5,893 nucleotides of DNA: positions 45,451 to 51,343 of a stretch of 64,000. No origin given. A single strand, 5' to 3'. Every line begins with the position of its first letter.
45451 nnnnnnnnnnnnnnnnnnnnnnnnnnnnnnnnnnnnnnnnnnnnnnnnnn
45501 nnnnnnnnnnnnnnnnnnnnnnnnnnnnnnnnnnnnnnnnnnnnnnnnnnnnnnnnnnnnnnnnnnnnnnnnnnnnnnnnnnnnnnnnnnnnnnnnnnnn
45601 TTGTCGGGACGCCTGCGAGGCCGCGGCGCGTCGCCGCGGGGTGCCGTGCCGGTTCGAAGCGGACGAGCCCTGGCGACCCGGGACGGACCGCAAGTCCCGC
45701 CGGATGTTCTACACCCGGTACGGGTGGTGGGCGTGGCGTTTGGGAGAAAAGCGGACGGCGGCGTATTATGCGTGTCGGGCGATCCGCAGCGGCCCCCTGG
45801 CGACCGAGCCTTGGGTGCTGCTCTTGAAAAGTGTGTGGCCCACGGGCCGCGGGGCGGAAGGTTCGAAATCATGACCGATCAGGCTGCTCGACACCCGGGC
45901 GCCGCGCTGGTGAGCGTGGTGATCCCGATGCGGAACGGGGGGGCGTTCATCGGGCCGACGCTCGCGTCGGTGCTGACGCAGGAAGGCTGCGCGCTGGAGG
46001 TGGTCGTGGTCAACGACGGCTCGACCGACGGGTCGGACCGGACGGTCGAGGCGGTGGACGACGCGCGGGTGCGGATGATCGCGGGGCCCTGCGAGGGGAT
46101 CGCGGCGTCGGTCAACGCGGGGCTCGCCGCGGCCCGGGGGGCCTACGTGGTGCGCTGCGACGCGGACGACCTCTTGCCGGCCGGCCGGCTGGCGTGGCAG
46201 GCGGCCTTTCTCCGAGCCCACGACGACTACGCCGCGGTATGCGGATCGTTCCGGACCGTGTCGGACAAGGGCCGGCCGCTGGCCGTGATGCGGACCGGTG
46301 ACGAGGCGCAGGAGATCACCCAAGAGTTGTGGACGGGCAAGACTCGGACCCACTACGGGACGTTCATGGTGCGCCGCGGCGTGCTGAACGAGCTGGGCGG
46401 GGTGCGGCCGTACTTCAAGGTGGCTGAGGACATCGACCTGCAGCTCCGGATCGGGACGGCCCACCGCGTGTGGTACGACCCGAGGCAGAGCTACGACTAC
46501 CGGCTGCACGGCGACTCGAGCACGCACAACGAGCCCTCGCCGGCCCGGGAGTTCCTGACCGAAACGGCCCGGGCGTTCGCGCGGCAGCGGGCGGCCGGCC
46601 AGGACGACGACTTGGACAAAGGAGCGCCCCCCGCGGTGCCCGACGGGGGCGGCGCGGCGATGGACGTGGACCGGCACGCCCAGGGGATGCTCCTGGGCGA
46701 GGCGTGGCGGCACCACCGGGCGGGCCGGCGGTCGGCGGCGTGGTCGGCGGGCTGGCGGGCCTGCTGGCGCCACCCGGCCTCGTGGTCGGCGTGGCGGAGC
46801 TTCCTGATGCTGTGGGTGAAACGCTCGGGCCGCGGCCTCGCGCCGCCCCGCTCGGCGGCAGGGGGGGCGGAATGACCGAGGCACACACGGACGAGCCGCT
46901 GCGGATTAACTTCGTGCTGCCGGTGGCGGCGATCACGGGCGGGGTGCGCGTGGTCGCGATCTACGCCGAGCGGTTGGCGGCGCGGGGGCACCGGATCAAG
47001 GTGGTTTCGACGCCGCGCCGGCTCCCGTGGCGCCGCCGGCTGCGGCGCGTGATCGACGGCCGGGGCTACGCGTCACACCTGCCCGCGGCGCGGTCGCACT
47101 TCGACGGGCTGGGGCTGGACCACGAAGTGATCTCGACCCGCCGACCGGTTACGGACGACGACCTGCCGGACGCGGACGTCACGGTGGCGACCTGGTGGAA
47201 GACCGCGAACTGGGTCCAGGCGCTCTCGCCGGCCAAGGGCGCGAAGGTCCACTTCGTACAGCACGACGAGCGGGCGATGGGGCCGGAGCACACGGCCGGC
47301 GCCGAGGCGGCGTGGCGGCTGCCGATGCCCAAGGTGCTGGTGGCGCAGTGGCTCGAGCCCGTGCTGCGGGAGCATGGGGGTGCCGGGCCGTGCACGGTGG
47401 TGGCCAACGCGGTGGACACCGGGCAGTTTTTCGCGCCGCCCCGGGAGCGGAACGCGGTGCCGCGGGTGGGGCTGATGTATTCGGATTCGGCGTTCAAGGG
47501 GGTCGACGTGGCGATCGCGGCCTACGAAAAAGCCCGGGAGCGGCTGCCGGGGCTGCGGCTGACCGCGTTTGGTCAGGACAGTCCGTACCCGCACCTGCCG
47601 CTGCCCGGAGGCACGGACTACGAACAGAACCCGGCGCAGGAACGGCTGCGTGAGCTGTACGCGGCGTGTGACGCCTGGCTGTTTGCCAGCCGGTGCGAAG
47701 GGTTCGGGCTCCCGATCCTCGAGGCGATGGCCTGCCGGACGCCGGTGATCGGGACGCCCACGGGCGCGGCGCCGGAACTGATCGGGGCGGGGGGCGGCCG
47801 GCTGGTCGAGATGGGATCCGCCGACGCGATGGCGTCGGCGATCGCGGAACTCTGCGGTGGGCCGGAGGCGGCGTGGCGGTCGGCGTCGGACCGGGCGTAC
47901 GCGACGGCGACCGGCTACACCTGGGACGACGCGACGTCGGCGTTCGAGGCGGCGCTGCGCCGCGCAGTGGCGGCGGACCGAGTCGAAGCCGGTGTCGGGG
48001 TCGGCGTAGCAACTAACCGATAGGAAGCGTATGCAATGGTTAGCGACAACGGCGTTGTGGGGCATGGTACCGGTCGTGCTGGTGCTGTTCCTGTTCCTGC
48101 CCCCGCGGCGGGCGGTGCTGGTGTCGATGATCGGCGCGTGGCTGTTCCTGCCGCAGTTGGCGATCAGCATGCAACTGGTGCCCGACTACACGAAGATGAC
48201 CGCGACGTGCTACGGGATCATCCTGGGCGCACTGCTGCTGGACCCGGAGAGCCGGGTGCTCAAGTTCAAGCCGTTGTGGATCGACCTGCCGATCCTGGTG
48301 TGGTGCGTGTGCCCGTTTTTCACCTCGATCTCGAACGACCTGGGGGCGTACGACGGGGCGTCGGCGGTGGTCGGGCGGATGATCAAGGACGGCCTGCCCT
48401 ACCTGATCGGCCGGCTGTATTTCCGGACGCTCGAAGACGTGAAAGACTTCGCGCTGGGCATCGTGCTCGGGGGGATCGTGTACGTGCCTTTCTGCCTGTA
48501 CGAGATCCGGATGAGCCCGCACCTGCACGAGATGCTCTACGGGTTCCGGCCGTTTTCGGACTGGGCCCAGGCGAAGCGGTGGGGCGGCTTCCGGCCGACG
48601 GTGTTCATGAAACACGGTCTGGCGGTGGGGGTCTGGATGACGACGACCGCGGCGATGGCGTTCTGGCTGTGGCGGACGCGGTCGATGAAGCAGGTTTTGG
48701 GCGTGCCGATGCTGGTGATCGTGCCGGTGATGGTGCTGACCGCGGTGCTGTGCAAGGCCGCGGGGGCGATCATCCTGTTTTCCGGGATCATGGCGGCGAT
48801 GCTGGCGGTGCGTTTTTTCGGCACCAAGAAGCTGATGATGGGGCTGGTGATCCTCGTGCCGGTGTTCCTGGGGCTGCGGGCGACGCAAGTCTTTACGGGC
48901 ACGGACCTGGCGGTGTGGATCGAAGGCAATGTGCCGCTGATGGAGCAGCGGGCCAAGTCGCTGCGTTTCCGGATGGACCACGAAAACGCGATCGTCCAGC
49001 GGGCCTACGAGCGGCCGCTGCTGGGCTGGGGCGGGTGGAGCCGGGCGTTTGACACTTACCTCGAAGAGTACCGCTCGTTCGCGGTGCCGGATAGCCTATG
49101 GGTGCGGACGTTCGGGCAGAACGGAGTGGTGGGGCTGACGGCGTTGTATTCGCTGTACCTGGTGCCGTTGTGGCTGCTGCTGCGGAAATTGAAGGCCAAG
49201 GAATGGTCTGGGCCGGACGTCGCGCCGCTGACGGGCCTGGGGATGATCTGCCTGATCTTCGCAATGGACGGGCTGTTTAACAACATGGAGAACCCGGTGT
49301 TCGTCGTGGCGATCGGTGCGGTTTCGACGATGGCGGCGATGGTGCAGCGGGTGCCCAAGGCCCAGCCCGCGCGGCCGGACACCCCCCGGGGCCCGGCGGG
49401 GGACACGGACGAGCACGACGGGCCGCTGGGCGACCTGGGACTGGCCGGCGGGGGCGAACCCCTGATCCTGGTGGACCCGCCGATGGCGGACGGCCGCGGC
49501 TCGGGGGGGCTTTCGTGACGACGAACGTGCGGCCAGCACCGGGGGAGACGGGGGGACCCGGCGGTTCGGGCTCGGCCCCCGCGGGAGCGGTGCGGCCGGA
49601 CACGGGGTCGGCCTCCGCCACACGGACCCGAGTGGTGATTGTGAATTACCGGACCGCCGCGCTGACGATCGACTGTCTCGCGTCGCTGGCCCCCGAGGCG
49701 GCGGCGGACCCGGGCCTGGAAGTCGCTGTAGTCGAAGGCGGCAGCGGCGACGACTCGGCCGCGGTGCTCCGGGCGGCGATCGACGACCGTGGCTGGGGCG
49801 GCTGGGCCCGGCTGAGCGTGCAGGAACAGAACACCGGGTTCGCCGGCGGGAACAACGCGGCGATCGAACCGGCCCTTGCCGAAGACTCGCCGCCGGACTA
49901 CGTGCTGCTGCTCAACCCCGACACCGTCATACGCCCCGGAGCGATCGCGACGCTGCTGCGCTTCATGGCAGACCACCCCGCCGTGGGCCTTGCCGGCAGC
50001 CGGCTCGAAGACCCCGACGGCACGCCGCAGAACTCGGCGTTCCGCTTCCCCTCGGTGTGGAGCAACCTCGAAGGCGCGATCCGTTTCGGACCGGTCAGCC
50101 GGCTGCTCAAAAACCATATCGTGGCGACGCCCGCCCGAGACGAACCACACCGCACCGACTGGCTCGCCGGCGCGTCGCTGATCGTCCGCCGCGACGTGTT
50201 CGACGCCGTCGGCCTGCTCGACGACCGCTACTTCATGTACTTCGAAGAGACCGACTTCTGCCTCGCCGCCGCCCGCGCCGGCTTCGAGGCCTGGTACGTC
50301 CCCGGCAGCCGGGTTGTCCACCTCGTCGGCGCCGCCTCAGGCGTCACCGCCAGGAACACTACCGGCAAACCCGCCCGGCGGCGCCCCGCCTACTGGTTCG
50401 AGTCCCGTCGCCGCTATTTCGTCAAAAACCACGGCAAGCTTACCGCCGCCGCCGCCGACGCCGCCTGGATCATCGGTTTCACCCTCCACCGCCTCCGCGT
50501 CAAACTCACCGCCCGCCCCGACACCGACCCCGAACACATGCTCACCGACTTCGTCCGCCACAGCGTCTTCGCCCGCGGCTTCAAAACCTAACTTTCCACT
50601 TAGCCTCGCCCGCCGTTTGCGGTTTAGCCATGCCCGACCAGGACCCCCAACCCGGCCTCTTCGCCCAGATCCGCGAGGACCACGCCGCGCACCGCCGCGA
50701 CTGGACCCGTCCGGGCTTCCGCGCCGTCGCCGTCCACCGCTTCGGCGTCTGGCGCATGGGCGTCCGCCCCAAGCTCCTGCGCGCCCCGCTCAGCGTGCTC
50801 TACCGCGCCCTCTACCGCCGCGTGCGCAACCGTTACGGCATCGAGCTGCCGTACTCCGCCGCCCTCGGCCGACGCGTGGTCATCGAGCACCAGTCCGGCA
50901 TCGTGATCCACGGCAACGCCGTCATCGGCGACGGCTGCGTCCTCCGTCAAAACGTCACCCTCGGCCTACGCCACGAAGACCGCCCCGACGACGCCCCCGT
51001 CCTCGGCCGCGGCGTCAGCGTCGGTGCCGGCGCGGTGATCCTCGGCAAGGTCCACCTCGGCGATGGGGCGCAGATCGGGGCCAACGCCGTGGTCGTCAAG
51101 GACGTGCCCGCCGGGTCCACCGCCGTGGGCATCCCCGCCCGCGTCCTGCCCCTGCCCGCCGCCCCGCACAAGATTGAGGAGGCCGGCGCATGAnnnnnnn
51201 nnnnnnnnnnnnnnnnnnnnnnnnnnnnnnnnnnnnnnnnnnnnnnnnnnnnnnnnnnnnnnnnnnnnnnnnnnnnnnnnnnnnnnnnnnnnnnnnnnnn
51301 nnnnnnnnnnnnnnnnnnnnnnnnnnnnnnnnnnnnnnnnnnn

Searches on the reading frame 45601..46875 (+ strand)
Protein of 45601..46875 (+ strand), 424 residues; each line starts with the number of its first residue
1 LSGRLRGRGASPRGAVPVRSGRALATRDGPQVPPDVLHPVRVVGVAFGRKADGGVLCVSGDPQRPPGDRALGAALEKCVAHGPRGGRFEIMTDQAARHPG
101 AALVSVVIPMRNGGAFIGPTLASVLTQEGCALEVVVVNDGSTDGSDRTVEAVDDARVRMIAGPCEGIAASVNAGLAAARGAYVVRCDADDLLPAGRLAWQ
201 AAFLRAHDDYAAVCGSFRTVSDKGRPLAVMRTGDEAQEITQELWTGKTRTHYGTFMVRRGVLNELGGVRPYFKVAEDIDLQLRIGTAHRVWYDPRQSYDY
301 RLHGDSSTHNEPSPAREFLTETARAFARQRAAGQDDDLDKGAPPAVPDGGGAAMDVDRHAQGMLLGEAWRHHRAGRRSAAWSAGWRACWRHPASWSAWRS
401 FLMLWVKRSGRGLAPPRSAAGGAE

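Call 75: search_protein_families(library=pfam, proteins=[window:45601-46875:+], max_evalue=0.001)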
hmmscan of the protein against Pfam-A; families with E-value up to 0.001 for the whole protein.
window:45601-46875:+ (424 aa): 3 families
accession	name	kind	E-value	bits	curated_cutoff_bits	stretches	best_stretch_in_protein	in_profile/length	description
PF00535.33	Glycos_transf_2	-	4.9e-26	92.1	23.3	1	105-265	1-167/168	Glycosyl transferase family 2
PF13641.12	Glyco_tranf_2_3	-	1e-13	52.3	27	1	104-287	3-197/230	Glycosyltransferase like family 2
PF10111.15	Glyco_tranf_2_2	-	1.3e-08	35.1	27.3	1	105-202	1-104/276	Glycosyltransferase like family 2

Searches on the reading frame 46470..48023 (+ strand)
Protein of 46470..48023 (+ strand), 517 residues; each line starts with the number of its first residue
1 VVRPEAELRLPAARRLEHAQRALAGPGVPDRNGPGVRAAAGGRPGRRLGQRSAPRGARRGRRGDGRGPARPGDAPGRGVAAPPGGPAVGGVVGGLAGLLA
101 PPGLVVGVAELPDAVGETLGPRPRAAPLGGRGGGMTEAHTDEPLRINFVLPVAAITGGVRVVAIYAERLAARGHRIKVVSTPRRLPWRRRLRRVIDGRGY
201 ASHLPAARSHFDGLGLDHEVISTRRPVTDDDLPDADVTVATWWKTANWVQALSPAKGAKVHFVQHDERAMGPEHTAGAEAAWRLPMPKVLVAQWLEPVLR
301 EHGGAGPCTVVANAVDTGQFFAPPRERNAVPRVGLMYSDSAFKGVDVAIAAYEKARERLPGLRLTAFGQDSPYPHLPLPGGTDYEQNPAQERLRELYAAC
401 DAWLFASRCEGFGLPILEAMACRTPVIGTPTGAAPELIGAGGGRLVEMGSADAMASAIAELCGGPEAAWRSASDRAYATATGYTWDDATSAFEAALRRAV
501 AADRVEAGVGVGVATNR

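Call 75: search_protein_families(library=pfam, proteins=[window:46470-48023:+], max_evalue=0.001)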
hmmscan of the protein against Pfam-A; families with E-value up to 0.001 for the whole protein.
window:46470-48023:+ (517 aa): 4 families
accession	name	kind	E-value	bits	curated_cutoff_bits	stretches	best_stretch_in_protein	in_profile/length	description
PF13692.12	Glyco_trans_1_4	-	2.9e-19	70.2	27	1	334-461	8-139/142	Glycosyl transferases group 1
PF00534.26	Glycos_transf_1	-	1.5e-18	67.4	26.4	1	343-465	28-159/172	Glycosyl transferases group 1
PF20706.3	GT4-conflict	-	1.6e-08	34.4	26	1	387-491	269-384/385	Family 4 Glycosyltransferase in conflict systems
PF13524.12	Glyco_trans_1_2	-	4.4e-05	23.9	25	1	353-486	7-136/144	Glycosyl transferase-like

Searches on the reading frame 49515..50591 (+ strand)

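Call 75: search_protein_families(library=pfam, proteins=[window:49515-50591:+], max_evalue=0.001)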
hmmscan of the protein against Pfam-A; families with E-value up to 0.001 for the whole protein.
window:49515-50591:+ (358 aa): 3 families
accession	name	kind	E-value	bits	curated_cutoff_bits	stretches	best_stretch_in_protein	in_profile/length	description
PF00535.33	Glycos_transf_2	-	2.6e-12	47.4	23.3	1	40-176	2-128/168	Glycosyl transferase family 2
PF13641.12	Glyco_tranf_2_3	-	1.9e-10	41.6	27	1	38-281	3-223/230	Glycosyltransferase like family 2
PF13632.12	Glyco_trans_2_3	-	3.1e-05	24.3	27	1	129-267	1-121/198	Glycosyl transferase family group 2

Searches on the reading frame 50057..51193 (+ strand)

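Call 76: search_protein_families(library=pfam, proteins=[window:50057-51193:+], max_evalue=0.001)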
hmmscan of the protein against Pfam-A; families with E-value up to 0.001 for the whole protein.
window:50057-51193:+ (378 aa): 1 family
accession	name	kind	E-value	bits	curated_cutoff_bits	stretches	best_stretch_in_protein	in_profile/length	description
PF00132.30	Hexapep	-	2.1e-11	43.5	27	1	314-346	2-34/36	Bacterial transferase hexapeptide (six repeats)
